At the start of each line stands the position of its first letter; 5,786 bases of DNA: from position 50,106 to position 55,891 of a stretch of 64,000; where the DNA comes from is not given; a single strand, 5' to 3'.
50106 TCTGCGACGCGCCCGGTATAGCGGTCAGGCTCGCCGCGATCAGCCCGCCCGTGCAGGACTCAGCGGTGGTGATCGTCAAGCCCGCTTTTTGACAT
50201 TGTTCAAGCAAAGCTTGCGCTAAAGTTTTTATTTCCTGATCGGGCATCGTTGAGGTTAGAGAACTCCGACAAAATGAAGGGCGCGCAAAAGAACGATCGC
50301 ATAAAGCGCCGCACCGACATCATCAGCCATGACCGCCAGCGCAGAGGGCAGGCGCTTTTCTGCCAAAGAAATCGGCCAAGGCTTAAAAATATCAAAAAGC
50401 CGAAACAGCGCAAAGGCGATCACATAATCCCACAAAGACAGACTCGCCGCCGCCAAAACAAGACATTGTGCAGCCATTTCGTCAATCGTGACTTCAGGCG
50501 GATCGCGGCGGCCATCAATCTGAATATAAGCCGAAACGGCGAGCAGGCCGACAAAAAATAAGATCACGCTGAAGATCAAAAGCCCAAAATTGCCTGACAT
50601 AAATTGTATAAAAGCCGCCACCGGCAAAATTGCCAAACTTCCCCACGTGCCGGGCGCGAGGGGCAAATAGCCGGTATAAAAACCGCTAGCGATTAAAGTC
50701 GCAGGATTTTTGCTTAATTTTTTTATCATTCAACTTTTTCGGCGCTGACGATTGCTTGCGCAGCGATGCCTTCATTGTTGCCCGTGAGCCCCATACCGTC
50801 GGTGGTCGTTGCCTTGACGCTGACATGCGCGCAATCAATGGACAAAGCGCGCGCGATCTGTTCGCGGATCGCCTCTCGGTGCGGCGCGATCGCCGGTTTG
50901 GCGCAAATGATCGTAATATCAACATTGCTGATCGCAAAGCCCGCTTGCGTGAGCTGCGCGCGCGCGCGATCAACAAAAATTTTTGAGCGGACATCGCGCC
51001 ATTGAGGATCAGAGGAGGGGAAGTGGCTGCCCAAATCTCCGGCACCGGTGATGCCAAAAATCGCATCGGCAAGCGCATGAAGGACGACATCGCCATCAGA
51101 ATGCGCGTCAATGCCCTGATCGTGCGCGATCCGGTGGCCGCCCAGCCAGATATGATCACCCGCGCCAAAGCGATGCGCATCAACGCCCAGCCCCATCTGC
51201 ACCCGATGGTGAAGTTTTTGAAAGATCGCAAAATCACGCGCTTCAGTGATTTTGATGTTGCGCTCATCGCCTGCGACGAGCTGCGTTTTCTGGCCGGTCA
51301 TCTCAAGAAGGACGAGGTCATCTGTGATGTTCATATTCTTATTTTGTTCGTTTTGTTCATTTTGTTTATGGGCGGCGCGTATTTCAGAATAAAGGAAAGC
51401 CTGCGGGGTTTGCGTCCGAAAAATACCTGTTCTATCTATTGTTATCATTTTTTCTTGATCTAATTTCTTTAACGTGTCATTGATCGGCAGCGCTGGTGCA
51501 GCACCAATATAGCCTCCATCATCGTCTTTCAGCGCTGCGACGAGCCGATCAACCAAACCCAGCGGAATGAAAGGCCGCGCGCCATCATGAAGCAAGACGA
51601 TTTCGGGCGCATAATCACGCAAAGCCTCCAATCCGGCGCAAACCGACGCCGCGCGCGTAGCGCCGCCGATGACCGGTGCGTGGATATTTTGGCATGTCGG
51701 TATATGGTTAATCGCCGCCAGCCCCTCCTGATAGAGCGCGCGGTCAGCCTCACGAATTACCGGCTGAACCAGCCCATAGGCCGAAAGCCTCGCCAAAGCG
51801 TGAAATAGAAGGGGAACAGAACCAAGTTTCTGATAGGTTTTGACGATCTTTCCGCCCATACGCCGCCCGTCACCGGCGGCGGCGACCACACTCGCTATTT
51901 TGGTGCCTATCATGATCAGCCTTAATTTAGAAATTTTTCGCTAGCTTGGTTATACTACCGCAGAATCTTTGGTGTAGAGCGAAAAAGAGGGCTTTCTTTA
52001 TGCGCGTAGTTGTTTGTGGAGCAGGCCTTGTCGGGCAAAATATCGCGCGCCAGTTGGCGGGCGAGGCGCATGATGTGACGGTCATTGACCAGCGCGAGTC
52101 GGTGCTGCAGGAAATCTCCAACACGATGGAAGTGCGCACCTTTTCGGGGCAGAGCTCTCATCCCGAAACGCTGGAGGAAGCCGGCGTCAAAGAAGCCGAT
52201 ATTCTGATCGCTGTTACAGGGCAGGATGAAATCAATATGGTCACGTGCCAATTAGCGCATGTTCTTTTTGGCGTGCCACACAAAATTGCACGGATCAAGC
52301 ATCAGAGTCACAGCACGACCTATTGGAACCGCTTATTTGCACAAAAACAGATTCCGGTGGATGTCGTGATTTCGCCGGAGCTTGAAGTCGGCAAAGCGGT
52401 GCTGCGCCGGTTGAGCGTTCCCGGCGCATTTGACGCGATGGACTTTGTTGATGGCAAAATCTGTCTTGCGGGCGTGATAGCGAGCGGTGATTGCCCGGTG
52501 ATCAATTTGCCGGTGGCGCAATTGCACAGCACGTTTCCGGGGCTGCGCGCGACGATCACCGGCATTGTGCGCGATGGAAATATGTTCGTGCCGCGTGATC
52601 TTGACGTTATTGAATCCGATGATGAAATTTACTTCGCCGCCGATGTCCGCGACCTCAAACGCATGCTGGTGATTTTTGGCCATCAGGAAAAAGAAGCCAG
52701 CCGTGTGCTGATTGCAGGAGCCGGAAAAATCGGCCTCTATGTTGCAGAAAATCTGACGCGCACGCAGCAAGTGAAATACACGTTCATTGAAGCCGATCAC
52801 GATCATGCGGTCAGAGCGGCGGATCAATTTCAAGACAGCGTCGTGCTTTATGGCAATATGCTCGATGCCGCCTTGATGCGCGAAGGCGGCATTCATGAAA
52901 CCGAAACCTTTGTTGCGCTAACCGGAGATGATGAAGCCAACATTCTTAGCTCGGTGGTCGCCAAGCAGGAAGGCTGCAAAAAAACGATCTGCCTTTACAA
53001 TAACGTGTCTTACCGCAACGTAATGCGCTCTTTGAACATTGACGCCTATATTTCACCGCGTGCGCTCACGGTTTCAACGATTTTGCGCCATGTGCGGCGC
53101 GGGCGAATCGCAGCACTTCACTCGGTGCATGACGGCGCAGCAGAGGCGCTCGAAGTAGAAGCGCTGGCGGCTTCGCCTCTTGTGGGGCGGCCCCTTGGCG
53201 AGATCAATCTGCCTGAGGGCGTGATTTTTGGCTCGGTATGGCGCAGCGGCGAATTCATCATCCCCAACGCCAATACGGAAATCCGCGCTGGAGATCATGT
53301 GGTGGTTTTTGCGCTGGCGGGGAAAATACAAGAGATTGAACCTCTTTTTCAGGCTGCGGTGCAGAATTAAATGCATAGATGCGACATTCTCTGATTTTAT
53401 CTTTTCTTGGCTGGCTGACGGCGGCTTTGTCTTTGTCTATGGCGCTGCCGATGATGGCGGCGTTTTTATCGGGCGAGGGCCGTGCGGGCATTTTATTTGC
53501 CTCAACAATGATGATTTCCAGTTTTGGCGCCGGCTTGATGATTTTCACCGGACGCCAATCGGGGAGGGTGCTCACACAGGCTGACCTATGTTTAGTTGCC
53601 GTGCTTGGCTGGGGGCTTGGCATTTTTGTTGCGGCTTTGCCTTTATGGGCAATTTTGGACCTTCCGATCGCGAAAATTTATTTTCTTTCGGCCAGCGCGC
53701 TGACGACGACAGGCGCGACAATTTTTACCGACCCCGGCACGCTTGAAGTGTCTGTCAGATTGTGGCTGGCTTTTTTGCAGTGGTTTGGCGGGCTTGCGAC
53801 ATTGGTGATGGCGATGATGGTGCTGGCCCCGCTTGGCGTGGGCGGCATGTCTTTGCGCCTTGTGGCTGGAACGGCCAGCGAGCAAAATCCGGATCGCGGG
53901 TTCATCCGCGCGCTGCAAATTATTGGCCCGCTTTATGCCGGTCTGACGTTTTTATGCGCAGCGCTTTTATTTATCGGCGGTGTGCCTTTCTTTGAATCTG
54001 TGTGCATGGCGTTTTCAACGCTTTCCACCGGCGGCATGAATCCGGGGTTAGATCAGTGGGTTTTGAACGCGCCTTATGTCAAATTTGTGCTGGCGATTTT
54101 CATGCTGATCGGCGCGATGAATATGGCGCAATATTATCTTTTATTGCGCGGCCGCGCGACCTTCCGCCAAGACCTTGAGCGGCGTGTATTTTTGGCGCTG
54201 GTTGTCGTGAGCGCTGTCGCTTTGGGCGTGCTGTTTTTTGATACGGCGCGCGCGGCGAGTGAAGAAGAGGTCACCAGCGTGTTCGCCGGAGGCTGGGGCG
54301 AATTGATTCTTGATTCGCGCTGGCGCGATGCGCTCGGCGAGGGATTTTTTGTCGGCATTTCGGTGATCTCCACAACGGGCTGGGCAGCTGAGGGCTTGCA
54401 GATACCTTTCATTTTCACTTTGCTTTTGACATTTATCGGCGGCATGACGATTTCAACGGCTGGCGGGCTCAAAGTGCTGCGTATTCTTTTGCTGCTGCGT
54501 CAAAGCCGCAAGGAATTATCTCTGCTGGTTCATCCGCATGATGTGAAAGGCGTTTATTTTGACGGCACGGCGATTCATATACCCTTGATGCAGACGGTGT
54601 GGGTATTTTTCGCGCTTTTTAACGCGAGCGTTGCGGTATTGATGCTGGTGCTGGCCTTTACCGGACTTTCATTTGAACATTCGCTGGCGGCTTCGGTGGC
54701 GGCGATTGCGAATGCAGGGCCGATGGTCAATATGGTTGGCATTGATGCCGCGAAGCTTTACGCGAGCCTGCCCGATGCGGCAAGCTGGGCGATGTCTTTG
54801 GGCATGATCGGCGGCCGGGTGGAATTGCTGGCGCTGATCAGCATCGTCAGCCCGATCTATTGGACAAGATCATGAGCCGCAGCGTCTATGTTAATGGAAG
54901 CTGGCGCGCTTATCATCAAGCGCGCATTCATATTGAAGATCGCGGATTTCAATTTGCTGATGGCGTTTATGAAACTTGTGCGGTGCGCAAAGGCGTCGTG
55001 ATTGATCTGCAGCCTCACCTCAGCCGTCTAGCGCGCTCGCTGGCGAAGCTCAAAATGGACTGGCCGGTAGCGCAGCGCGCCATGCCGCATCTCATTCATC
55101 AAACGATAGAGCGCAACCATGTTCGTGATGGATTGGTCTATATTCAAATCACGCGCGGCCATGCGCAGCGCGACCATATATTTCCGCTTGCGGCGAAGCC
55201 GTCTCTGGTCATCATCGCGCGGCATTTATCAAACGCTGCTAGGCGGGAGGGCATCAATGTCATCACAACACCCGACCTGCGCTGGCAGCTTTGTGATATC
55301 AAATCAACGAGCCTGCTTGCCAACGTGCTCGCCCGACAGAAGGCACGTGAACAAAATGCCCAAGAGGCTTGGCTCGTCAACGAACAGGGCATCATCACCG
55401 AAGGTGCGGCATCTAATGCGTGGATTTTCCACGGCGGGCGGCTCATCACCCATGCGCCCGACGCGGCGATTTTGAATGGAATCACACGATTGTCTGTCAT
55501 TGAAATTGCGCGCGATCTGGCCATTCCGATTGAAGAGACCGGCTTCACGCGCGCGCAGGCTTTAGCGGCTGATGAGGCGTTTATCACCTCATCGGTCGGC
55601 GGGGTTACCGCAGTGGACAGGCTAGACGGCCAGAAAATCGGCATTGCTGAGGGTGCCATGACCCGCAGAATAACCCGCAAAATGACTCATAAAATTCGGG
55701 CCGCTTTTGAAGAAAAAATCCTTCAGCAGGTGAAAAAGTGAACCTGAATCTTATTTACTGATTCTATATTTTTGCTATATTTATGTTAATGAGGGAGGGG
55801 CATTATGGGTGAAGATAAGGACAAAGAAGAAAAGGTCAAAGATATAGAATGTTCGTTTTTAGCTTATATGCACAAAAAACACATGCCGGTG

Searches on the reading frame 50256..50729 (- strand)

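Call 58: search_protein_families(library=pfam, proteins=[window:50256-50729:-], max_evalue=0.000001)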
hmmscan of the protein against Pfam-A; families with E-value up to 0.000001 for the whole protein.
window:50256-50729:- (157 aa): 1 family
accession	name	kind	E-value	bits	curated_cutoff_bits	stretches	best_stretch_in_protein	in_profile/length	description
PF04608.18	PgpA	-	1.3e-38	132.5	28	1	12-152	1-141/141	Phosphatidylglycerophosphatase A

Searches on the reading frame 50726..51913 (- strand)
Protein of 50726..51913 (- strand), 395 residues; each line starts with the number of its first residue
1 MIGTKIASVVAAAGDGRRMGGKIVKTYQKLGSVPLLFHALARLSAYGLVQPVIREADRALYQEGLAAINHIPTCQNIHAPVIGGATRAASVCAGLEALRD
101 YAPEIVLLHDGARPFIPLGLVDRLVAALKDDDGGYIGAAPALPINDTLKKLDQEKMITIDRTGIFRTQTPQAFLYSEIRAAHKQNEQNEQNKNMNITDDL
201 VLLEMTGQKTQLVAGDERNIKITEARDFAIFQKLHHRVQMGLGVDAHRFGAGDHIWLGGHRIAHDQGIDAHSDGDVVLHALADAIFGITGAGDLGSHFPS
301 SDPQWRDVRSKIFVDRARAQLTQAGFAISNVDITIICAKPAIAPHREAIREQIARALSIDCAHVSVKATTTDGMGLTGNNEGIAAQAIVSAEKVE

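Call 58: search_protein_families(library=pfam, proteins=[window:50726-51913:-], max_evalue=0.000001)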
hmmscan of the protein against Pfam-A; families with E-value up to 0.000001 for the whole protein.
window:50726-51913:- (395 aa): 3 families
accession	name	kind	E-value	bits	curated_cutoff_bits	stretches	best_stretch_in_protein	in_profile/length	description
PF02542.21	YgbB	-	1.8e-57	194.5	26.7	1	239-390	2-153/155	YgbB family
PF01128.25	IspD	-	5e-49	167.5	27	1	7-231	2-215/221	2-C-methyl-D-erythritol 4-phosphate cytidylyltransferase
PF12804.13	NTP_transf_3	-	3.3e-09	37.6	27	1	9-133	2-116/160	MobA-like NTP transferase domain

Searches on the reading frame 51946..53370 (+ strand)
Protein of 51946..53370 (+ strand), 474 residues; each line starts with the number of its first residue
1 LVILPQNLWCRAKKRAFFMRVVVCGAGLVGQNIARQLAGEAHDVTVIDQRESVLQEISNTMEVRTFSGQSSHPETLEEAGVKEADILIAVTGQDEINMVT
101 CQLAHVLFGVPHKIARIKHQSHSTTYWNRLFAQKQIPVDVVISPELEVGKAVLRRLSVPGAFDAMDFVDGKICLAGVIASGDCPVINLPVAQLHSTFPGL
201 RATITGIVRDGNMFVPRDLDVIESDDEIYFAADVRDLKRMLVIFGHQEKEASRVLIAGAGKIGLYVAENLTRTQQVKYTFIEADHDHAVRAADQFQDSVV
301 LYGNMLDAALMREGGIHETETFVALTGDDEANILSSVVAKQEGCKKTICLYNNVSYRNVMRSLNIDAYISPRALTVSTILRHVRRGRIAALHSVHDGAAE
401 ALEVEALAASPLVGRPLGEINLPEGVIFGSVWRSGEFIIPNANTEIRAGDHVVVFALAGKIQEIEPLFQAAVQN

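Call 58: search_protein_families(library=pfam, proteins=[window:51946-53370:+], max_evalue=0.000001)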
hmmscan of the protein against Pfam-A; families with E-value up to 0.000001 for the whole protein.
window:51946-53370:+ (474 aa): 7 families
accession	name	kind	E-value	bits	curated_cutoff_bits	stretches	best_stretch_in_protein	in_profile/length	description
PF02254.24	TrkA_N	-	1.3e-48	164.5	23.8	2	21-144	1-116/116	TrkA-N domain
PF02080.26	TrkA_C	-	1.2e-22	80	27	1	403-468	3-70/71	TrkA-C domain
PF03435.24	Sacchrp_dh_NADP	-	1.5e-08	35.5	25.1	0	21-92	1-77/129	Saccharopine dehydrogenase NADP binding domain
PF13241.12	NAD_binding_7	-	2.7e-08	34.8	22.1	0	20-105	9-83/104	Putative NAD(P)-binding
PF00070.33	Pyr_redox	-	3.8e-08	34.2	22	0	20-62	1-47/82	Pyridine nucleotide-disulphide oxidoreductase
PF01262.27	AlaDh_PNT_C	-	1.1e-07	31.9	23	0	20-89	30-98/214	Alanine dehydrogenase/PNT, C-terminal domain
PF07992.20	Pyr_redox_2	-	1.9e-07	31.2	26.1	0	19-61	143-189/291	Pyridine nucleotide-disulphide oxidoreductase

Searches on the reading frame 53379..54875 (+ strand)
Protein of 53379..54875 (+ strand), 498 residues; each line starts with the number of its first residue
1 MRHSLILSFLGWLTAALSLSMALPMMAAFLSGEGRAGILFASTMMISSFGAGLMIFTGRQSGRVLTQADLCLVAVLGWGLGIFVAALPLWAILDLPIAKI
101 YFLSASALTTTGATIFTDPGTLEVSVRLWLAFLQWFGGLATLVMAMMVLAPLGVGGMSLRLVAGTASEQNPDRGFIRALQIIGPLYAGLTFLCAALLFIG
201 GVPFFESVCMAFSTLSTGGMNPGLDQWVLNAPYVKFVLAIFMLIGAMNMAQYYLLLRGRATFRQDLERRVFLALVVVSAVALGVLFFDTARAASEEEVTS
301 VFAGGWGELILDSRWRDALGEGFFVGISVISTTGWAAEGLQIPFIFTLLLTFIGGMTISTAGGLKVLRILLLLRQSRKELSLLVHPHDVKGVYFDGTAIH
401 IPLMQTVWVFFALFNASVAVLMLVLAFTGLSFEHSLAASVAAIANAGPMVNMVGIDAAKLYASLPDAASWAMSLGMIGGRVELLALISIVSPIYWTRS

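Call 58: search_protein_families(library=pfam, proteins=[window:53379-54875:+], max_evalue=0.000001)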
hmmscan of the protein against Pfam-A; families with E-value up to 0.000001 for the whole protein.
window:53379-54875:+ (498 aa): 1 family
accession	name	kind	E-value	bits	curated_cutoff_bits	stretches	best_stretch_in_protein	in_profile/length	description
PF02386.22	TrkH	-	1.6e-26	93.3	27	1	55-487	20-487/502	Cation transport protein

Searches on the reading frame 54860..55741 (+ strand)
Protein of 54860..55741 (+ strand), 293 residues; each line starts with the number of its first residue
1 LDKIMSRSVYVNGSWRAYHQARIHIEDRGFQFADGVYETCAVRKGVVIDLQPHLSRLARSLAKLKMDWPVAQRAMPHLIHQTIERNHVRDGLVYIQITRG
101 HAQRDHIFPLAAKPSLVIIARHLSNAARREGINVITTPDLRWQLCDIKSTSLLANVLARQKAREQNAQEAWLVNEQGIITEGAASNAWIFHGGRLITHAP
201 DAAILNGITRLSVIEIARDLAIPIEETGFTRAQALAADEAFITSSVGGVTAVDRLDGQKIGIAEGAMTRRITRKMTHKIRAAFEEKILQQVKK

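Call 59: search_protein_families(library=pfam, proteins=[window:54860-55741:+], max_evalue=0.0001)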
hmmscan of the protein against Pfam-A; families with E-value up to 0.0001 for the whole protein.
window:54860-55741:+ (293 aa): 1 family
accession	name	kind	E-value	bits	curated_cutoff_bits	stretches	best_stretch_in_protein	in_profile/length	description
PF01063.24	Aminotran_4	-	9e-52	176.6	28.5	1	35-254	1-222/223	Amino-transferase class IV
